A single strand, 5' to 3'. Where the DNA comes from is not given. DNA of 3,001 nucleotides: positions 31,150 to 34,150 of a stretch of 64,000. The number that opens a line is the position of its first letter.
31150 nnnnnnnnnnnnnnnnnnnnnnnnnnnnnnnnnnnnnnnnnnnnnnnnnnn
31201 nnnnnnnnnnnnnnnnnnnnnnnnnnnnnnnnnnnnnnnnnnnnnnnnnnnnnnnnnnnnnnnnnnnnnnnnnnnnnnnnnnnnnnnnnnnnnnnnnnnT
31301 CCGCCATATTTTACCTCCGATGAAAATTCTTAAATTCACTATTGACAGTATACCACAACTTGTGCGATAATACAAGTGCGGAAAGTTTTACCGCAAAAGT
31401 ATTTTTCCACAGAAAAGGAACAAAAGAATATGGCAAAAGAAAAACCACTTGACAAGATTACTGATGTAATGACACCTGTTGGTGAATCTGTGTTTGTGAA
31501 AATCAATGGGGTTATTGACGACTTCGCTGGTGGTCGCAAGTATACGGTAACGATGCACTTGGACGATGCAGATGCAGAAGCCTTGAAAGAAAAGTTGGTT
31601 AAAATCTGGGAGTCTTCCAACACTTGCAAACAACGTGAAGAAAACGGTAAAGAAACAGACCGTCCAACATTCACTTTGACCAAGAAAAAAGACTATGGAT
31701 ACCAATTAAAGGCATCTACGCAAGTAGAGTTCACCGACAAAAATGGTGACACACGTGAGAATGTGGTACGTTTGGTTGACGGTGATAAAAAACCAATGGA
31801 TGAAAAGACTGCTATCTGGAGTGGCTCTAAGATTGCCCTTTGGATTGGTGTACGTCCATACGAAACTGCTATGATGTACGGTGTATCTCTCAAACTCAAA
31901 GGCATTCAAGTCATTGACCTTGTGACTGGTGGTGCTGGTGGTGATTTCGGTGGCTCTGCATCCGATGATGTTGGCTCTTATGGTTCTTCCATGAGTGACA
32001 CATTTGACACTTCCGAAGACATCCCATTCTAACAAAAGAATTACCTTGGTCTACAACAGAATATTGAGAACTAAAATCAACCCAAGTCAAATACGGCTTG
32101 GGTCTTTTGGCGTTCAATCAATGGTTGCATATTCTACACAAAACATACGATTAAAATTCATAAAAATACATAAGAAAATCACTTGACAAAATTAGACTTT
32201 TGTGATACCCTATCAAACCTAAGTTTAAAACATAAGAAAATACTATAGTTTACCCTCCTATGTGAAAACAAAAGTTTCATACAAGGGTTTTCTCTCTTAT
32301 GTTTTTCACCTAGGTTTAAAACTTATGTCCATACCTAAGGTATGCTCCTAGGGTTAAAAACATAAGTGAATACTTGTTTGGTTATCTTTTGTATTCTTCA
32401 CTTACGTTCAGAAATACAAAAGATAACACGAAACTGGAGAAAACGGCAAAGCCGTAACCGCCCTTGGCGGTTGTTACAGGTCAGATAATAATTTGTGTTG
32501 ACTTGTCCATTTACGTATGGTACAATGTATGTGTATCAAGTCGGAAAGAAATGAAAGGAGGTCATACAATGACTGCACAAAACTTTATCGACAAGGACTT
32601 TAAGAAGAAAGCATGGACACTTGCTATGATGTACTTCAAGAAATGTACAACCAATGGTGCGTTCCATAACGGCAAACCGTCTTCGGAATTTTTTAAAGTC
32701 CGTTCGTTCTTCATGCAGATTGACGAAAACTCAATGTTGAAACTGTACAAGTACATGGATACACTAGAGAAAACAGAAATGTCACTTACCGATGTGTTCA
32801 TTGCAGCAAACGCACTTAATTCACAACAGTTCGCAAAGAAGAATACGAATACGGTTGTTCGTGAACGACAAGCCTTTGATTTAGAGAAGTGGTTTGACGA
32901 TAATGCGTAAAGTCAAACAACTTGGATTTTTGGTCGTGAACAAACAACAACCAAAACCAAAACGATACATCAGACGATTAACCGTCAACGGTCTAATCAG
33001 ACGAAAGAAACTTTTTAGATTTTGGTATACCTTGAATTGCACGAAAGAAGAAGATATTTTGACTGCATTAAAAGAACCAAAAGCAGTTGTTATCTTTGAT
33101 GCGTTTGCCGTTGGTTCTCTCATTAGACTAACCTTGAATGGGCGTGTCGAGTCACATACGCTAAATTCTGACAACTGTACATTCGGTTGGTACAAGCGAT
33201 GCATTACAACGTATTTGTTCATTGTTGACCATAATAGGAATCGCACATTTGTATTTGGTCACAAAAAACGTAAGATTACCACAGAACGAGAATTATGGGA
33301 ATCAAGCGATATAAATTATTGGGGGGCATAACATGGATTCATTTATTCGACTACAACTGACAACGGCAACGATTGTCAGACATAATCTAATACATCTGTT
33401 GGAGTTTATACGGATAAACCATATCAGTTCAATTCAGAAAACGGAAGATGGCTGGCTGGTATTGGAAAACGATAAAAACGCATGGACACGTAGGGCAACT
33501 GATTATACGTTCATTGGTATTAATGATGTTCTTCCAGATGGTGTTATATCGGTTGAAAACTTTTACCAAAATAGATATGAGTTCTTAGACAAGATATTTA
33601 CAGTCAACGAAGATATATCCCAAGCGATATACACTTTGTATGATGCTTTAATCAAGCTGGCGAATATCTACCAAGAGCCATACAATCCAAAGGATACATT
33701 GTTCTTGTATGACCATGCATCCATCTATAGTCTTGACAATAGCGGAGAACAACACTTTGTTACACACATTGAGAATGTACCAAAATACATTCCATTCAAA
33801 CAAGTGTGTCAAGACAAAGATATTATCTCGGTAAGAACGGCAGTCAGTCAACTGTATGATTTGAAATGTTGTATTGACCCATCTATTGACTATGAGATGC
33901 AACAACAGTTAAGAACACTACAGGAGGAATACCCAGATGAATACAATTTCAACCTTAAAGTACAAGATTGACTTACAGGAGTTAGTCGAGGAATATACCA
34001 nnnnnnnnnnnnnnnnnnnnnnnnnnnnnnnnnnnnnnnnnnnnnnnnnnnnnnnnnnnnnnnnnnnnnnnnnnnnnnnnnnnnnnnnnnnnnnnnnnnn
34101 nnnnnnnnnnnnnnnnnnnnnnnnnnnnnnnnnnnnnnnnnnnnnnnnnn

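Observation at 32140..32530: Iteron-like repeat cluster + perfect 15-bp inverted repeat + strong promoter at the head of the replication operon: candidate origin or operator array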

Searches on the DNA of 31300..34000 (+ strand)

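Call 6: search_dna_similar(query=window:31300-34000:+, collection=phages, mode=near, max_rows=30)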
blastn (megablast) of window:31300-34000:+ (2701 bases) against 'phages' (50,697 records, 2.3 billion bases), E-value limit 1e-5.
No match.

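Call 7: search_dna_similar(query=window:31300-34000:+, collection=phages, mode=distant, max_rows=30)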
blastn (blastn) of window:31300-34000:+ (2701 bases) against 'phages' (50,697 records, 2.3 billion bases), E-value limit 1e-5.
No match.
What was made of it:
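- On Ceduovirus c2-type transcription-dependent ori: blastn in near and distant modes against 50,697 phage records, c2 included, found nothing (calls 6, 7).
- Tried and rejected: blastn, near and distant, of 31300-34000 against the phage collection (calls 6, 7).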

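Call 19: search_rna_families(source=window, start=31950, end=32650, threshold=evalue, max_evalue=10)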
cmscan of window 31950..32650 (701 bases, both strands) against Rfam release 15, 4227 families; matches with E-value up to 10: 15.
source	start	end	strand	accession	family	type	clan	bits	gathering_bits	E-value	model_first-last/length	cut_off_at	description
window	32267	32393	+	RF04134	MIR7504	Gene; miRNA;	-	22.1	83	0.31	1-124/124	no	MIR7504 microRNA precursor family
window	32300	32426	+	RF00421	SNORA32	Gene; snRNA; snoRNA; HACA-box;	-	21.7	60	0.74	1-121/121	no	Small nucleolar RNA SNORA32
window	32368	32436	-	RF03834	mir-3173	Gene; miRNA;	-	21.1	84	0.43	1-80/80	no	mir-3173 microRNA precursor family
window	32270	32390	+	RF04205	MIR2606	Gene; miRNA;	-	20.5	139.7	2.5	1-165/165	no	MIR2606 microRNA precursor family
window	32533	32557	-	RF01339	CRISPR-DR27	Gene; CRISPR;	-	17.9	35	6.1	1-25/25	no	CRISPR RNA direct repeat element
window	32213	32324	+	RF01490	rli51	Cis-reg;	-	17.6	48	3.3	1-121/121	no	Listeria snRNA rli51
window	32381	32427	+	RF00956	MIR1444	Gene; miRNA;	-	17.3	80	2.8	1-85/85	no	MIR1444 microRNA precursor family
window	32017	32050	+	RF02359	MS2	Cis-reg;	-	17.2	40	0.18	1-36/36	no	Bacteriophage MS2 operator hairpin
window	32260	32405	+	RF04130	MIR7996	Gene; miRNA;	-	17.1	119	2.2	1-190/190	no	MIR7996 microRNA precursor family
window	32366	32479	+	RF01859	Phe_leader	Cis-reg; leader;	-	17.1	55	4.7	1-125/125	no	Phenylalanine leader peptide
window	32213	32319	-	RF03616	MIR1888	Gene; miRNA;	-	16.1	72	5.3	1-101/101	no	MIR1888 microRNA precursor family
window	32381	32427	-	RF03938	mir-4662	Gene; miRNA;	-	15.3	97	7.7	1-67/67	no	mir-4662 microRNA precursor family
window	32381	32427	+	RF03938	mir-4662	Gene; miRNA;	-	15.2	97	8.2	1-67/67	no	mir-4662 microRNA precursor family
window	32381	32427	-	RF03578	mir-3910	Gene; miRNA;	-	15.1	95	7.8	1-82/82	no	mir-3910 microRNA precursor family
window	32377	32432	+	RF03578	mir-3910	Gene; miRNA;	-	14.9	95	8.7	1-82/82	no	mir-3910 microRNA precursor family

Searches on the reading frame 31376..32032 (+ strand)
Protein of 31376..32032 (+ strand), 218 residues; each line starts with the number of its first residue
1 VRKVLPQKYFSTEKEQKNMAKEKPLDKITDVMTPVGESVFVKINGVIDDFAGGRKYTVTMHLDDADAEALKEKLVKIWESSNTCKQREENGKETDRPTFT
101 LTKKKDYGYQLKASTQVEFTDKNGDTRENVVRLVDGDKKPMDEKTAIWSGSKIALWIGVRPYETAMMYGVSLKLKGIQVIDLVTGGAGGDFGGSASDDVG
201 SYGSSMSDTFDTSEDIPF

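Call 11: search_protein_families(library=phrogs, proteins=[window:31376-32032:+])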
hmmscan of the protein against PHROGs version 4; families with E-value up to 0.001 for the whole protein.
window:31376-32032:+ (218 aa): 1 family
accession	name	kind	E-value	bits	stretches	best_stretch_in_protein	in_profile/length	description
phrog_112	-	DNA, RNA and nucleotide metabolism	1.4e-17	65.2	1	16-207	9-207/265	Gp2.5-like ssDNA binding protein and ssDNA annealing protein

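Call 12: search_protein_families(library=pfam, proteins=[window:31376-32032:+], max_evalue=0.01)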
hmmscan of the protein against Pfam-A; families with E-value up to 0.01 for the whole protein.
window:31376-32032:+ (218 aa): 2 families
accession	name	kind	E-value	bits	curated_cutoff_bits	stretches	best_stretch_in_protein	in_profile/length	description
PF21265.3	SBB_T7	-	4.9e-06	26.7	27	1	105-182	89-169/169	Single-stranded DNA-binding protein, Bacteriophage T7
PF10991.15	Enc34_ssDNA-bd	-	0.00056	20.1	26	1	114-181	90-151/176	Enterobacter phage Enc34, ssDNA-binding protein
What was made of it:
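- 31376..32032 (+): Gp2.5-like ssDNA-binding protein gene, the upstream neighbour. The start used is the first GTG of the ORF; the true start may be later. phrog_112 at E = 1.4e-17 and Pfam SBB_T7 just below cut-off (calls 11, 12).
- Checked: The Gp2.5-like SSB gene ends at 32032 (calls 11, 12).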

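Call 21: search_dna_similar(query=window:31376-32032:+, collection=phages, mode=protein, max_rows=30)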
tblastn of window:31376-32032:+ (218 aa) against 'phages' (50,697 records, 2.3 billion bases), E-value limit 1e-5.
Records with a match: 6; places in all: 6; records where one place covers at least 80% of the query: 0.
Best place of each record, by identity: <60% 6.
By first word of the organism name: Pelagibacter 6.
By host as written in the record: Candidatus Pelagibacter ubique HTCC1062 4; Candidatus Pelagibacter sp. HTCC7211 2.
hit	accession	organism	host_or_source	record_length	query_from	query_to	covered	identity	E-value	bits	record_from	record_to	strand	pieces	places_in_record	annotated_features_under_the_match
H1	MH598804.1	Pelagibacter phage HTVC105P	Candidatus Pelagibacter sp. HTCC7211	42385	16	183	77%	29.5%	9e-7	54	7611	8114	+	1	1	single-stranded DNA-binding protein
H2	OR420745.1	Pelagibacter phage HTVC048P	Candidatus Pelagibacter ubique HTCC1062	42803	13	183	78%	28.7%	1e-7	57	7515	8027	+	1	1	single-stranded DNA-binding protein | hypothetical protein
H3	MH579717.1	Pelagibacter phage HTVC021P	Candidatus Pelagibacter ubique HTCC1062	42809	13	183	78%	28.7%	1e-7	57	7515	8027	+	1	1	single-stranded DNA-binding protein | hypothetical protein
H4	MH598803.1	Pelagibacter phage HTVC121P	Candidatus Pelagibacter sp. HTCC7211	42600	16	183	77%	28.7%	2e-6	54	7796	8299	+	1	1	single-stranded DNA-binding protein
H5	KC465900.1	Pelagibacter phage HTVC011P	Candidatus Pelagibacter ubique HTCC1062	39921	25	183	73%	24.0%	3e-6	53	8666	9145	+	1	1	single-stranded DNA-binding protein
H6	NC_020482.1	Pelagibacter phage HTVC011P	Candidatus Pelagibacter ubique HTCC1062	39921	25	183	73%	24.0%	3e-6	53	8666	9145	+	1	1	single-stranded DNA-binding protein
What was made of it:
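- Tried and rejected: SSB matched only about 29%-identical Pelagibacter phage SSBs (call 21).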

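Call 22: find_related_loci(query=window:31376-32032:+, collection=viral_contigs, flank=6000)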
Query window:31376-32032:+ (218 aa) in viral_contigs; peptide patterns used: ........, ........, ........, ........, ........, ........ (x = any residue, [..] = any of these).
27 stretches matched a pattern; 18 encode a relative of the query (tblastn E <= 1e-3); 18 distinct loci.
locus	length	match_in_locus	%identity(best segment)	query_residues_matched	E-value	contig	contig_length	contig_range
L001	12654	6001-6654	97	1-218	8e-143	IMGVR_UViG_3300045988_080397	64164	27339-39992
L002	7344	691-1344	97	1-218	1e-142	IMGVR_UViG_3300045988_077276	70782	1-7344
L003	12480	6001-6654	97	1-218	1e-142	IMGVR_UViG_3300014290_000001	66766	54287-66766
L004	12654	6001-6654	97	1-218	1e-142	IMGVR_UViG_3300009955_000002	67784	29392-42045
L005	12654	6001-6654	97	1-218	2e-142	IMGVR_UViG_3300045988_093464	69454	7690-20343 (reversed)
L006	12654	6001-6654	96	1-218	1e-141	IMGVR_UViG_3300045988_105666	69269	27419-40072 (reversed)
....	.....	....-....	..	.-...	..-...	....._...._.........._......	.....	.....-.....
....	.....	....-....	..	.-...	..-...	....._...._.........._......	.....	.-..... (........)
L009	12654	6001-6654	96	1-218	1e-140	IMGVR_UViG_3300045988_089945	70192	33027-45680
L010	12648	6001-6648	96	3-218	6e-138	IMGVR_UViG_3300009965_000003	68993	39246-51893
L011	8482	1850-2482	97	8-218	7e-136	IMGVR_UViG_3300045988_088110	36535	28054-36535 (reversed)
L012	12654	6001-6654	96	1-218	4e-132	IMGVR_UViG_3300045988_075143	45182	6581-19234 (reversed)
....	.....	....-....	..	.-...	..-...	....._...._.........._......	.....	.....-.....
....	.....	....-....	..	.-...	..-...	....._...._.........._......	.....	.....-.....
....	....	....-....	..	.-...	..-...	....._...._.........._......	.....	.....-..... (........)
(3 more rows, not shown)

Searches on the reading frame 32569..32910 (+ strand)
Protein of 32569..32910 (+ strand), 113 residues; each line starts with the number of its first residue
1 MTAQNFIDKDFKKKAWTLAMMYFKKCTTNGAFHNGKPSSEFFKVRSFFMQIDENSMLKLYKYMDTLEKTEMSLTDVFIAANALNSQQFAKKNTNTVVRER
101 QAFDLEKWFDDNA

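Call 11: search_protein_families(library=phrogs, proteins=[window:32569-32910:+])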
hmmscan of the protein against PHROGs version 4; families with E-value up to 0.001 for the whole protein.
window:32569-32910:+ (113 aa): 0 families

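Call 12: search_protein_families(library=pfam, proteins=[window:32569-32910:+], max_evalue=0.01)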
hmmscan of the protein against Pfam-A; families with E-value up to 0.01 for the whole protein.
window:32569-32910:+ (113 aa): 0 families
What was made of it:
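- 32554..32910 (+): RBS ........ (32554-61) and the first gene of the operon, gp32569 (113 aa, unknown function). No Pfam or PHROG hit (calls 11, 12).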

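Call 28: find_homologous_proteins(query=window:32569-32910:+)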
Query window:32569-32910:+ (113 aa): 22 proteins with E <= 0.001 among 24 candidates.
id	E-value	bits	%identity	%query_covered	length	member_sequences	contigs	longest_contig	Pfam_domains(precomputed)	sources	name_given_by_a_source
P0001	1.1e-61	223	89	100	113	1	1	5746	-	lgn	-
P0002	2.1e-61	222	88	100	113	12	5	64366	-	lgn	-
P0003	4.1e-61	221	88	100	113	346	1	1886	-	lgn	-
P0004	1.4e-54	200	82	97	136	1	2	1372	-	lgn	-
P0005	3.0e-54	199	79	97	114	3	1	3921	-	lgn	-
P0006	1.7e-53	197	81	97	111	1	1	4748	-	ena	-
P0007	6.0e-53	195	80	97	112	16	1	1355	-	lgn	-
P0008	2.0e-52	193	78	98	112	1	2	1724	-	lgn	-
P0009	1.3e-45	172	74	98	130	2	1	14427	-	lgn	-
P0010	1.4e-45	171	74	98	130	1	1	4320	-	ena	-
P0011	2.7e-45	171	72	98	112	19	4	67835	-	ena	-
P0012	2.8e-45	171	73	98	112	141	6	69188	-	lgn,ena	-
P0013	1.5e-44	168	73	98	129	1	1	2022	-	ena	-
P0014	1.5e-44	168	73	98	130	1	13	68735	-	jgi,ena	jgi:hypothetical protein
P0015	1.6e-44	168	73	98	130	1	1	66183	-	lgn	-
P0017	3.6e-44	167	70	98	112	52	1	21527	-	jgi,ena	-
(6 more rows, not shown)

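Call 29: find_encoding_contigs(protein=P0012, flank=4000, max_places=4)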
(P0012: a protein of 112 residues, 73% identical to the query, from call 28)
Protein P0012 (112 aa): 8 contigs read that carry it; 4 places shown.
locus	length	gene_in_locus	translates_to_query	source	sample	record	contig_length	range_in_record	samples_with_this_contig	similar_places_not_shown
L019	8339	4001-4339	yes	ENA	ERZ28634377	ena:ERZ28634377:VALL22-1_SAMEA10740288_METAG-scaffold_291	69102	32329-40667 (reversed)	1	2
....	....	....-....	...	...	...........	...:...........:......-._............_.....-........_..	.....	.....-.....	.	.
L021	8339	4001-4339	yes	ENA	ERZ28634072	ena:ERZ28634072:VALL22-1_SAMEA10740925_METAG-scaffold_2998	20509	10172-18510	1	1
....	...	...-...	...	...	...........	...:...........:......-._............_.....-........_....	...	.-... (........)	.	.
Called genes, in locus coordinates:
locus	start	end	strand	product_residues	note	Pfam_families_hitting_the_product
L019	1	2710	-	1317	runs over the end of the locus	PF02811:PHP, PF07733:DNA_pol3_alpha, PF17657:DNA_pol3_finger, PF14890:Intein_splicing, PF14579:HHH_6 (weak)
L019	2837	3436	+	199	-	-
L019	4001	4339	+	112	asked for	-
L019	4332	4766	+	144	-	-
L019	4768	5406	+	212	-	-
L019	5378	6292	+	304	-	PF01807:Zn_ribbon_DnaG, PF08275:DNAG_N, PF13155:Toprim_2 (weak)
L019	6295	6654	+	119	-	-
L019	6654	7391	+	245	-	-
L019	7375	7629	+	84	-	-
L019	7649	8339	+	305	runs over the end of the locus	-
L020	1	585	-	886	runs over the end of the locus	PF07733:DNA_pol3_alpha, PF17657:DNA_pol3_finger, PF14890:Intein_splicing, PF14579:HHH_6 (weak)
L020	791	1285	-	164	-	PF13392:HNH_3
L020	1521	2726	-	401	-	PF02811:PHP, PF07733:DNA_pol3_alpha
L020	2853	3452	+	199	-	-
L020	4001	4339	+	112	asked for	-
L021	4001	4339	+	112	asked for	-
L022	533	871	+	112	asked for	-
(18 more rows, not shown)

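Call 30: find_encoding_contigs(protein=P0017, flank=4000, max_places=3)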
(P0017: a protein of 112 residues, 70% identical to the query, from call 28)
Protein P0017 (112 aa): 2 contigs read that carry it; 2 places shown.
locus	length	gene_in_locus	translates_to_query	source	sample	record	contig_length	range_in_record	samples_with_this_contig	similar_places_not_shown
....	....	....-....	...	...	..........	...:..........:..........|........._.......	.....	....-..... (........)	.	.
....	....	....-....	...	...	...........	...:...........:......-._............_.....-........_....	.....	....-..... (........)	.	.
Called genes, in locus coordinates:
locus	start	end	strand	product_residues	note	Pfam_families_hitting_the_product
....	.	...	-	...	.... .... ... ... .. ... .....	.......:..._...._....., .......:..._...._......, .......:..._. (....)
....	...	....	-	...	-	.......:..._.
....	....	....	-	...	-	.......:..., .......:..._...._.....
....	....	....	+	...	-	-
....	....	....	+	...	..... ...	-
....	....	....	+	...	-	-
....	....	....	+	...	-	-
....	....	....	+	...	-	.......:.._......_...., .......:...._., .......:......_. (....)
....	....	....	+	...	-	-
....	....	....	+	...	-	-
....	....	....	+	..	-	-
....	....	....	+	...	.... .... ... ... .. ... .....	-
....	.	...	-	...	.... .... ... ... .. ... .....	?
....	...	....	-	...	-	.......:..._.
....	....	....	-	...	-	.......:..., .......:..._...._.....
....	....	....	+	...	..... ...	-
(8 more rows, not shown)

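Call 31: find_encoding_contigs(protein=P0009, flank=4000, max_places=3)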
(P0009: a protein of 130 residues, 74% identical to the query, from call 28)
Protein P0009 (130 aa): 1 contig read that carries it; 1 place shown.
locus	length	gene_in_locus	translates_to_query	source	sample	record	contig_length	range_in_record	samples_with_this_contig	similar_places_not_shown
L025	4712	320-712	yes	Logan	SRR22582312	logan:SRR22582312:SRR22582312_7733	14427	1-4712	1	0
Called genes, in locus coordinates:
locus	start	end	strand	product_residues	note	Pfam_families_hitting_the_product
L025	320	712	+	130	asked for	-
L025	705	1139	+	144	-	-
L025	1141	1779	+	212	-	-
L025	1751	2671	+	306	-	PF01807:Zn_ribbon_DnaG, PF08275:DNAG_N, PF13155:Toprim_2 (weak)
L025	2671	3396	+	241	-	-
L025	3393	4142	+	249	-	-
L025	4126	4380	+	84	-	-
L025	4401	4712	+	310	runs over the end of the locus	-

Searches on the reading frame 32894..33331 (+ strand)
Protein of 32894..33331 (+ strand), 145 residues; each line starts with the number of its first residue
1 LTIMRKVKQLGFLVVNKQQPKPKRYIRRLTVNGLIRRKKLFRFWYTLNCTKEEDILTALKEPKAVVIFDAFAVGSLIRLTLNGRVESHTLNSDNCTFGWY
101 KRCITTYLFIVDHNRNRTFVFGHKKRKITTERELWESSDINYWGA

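Call 11: search_protein_families(library=phrogs, proteins=[window:32894-33331:+])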
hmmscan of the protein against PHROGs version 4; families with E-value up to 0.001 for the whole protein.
window:32894-33331:+ (145 aa): 0 families

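Call 12: search_protein_families(library=pfam, proteins=[window:32894-33331:+], max_evalue=0.01)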
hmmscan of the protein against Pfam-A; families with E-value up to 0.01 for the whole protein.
window:32894-33331:+ (145 aa): 0 families

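Call 54: find_homologous_proteins(query=window:32903-33331:+)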
Query window:32903-33331:+ (142 aa): 8 proteins with E <= 0.001 among 19 candidates.
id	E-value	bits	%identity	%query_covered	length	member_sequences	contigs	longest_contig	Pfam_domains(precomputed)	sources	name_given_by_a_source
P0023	3.1e-90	317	98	100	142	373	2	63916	-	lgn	-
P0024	2.2e-82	292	87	100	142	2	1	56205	-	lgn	-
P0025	4.2e-82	291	87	100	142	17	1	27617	-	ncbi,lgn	-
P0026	2.4e-74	266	80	100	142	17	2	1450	-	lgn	-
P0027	1.1e-71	257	77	100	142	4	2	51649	-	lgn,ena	-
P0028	1.3e-67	244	75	100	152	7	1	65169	-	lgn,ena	-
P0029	1.0e-52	196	94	63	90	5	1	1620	-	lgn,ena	-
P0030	3.8e-45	171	69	78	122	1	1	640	-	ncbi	-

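Call 57: search_solved_structures(query=window:32903-33331:+, max_evalue=10)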
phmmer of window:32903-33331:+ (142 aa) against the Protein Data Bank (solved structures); distinct sequences matched with E-value up to 10: 0.
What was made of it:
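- Tried and rejected: No PDB sequence hit (call 57).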

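Call 59: list_cluster_members(proteins=[P0025, P0014])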
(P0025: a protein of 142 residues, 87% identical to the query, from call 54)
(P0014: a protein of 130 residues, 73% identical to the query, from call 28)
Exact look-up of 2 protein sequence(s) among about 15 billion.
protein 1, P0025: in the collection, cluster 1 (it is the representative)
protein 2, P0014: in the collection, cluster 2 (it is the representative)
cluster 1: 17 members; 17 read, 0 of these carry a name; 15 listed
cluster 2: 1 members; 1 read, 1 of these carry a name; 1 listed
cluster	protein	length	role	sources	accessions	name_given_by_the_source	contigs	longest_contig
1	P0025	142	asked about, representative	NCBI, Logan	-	-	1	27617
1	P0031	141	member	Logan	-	-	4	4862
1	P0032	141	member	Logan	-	-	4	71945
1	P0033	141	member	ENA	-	-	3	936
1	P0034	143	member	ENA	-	-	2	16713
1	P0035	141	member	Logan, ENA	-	-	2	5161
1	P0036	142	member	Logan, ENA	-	-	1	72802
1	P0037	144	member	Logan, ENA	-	-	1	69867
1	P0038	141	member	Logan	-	-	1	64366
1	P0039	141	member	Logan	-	-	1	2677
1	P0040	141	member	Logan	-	-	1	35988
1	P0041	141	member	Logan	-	-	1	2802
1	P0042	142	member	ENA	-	-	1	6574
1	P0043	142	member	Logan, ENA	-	-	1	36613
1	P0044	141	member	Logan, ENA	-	-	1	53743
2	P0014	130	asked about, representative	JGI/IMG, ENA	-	hypothetical protein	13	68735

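Call 82: predict_structure(alignment_id=A4)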
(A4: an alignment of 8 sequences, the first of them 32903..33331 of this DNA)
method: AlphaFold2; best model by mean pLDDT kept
length: 142 residues; sequences in the alignment: 8
mean_pLDDT: 71.0   pTM: 0.66
mean pLDDT of the five models: 71.0, 64.0, 62.2, 59.2, 58.1
residues with pLDDT >= 90: 6; 70-90: 78; 50-70: 35; < 50: 23
segments of 3 or more residues with pLDDT < 50: 1-14, 136-142
pLDDT, mean of each block of 10 residues (from residue 1): 42 53 69 65 88 78 68 75 79 85 87 87 71 54 28
secondary structure, 60 per line:
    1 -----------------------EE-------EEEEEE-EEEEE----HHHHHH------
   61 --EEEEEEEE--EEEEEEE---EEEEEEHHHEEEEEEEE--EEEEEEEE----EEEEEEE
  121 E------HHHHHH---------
elements in order: E33-38 E40-44 H49-54 E63-70 E73-79 E83-88 E92-99 E102-109 E114-121 H128-133

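Call 85: fold_search(model_id=the predicted structure, library=pdb)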
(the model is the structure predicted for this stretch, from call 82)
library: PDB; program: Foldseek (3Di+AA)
matches with E <= 10: 1150; with E <= 0.001: 0
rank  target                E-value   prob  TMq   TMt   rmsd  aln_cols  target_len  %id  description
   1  3sv1_A                1.8e-02  1.00  0.40  0.36   5.4       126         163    8  Crystal structure of APP peptide bound rat Mint2 PARM (released 2012-07-11)
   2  2dkq_MODEL_1_A        1.8e-02  0.96  0.36  0.32   9.3       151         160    9  Solution structure of the PTB domain of KIAA1075 protein from human (released 2006-10-13)
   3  3sv1_C                2.8e-02  0.99  0.40  0.38   5.4       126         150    7  Crystal structure of APP peptide bound rat Mint2 PARM (released 2012-07-11)
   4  5njj_A                3.1e-02  0.97  0.36  0.36   6.4       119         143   12  PTB domain of human Numb isoform-1 (released 2017-12-13)
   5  6e5w_A                3.9e-02  0.54  0.23  0.24   9.1       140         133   11  Crystal structure of human cellular retinol binding protein 3 in complex with abnormal-cannabidiol (abn-CBD) (released 2019-02-13)
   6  1aqc_A                4.1e-02  0.98  0.37  0.39   5.8       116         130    9  X11 PTB DOMAIN-10MER PEPTIDE COMPLEX (released 1997-12-24)
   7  3dxe_A                4.1e-02  0.97  0.37  0.40   5.8       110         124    4  Crystal structure of the intracellular domain of human APP (T668A mutant) in complex with Fe65-PTB2 (released 2008-09-16)
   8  4dbb                  4.1e-02  0.96  0.35  0.34   6.8       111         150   10  The PTB domain of Mint1 is autoinhibited by a helix in the C-terminal linker region (released 2012-03-07)
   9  3sv1_B                4.6e-02  0.99  0.39  0.39   5.6       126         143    7  Crystal structure of APP peptide bound rat Mint2 PARM (released 2012-07-11)
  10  9bcb_A                4.8e-02  0.51  0.24  0.24   9.3       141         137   13  Crystal structure of human cellular retinol binding protein 3 in complex with C11 TopFluor MG (released 2024-04-17)
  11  3dxc_C                5.7e-02  0.96  0.37  0.41   5.8       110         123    4  Crystal structure of the intracellular domain of human APP in complex with Fe65-PTB2 (released 2008-09-16)
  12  4wj7_B                6.3e-02  0.97  0.44  0.46   7.8       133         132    8  CCM2 PTB domain in complex with KRIT1 NPxY/F3 (released 2014-12-24)
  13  3dxc_A                7.0e-02  0.97  0.39  0.42   5.7       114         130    4  Crystal structure of the intracellular domain of human APP in complex with Fe65-PTB2 (released 2008-09-16)
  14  4zfx_B                8.2e-02  0.25  0.24  0.21  12.8       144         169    8  Siderocalin-mediated recognition and cellular uptake of actinides (released 2015-08-05)
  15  4wj7_A                8.7e-02  0.98  0.44  0.45   5.5       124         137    7  CCM2 PTB domain in complex with KRIT1 NPxY/F3 (released 2014-12-24)
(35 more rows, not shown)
